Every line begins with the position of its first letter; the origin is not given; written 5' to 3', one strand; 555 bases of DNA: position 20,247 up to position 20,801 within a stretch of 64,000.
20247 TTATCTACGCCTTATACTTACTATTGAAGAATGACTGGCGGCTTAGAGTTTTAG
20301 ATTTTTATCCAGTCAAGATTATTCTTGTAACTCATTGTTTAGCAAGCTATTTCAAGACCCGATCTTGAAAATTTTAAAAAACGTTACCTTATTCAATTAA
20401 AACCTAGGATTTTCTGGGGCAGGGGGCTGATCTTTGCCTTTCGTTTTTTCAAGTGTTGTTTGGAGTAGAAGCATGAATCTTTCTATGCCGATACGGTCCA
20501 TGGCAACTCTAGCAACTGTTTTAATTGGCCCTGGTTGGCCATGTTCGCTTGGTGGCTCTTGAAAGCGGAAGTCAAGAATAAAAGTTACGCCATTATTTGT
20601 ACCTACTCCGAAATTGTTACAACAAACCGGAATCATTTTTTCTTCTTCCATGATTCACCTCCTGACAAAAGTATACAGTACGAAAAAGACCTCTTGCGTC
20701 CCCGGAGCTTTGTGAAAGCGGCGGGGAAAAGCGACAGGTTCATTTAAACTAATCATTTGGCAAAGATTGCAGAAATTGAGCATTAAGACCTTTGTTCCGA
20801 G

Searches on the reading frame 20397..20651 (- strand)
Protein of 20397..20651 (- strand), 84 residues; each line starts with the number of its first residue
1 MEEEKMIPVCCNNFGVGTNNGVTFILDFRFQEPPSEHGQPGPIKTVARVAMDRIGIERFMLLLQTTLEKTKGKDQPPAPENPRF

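Call 6: search_protein_families(library=pfam, proteins=[window:20397-20651:-], max_evalue=0.01)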
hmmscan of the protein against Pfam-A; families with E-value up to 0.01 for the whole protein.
window:20397-20651:- (84 aa): 0 families

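Call 7: search_protein_families(library=ncbifam, proteins=[window:20397-20651:-], max_evalue=0.01)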
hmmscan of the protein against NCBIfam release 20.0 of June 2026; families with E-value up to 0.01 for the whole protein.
window:20397-20651:- (84 aa): 0 families

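Call 39: search_protein_families(library=pfam, proteins=[window:20397-20651:-], max_evalue=10)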
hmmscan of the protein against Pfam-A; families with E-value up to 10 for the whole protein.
window:20397-20651:- (84 aa): 0 families
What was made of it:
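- On GT-C superfamily glycosyltransferase (the cargo protein): No Pfam or NCBIfam hit for the protein itself (calls 6, 7, 39).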
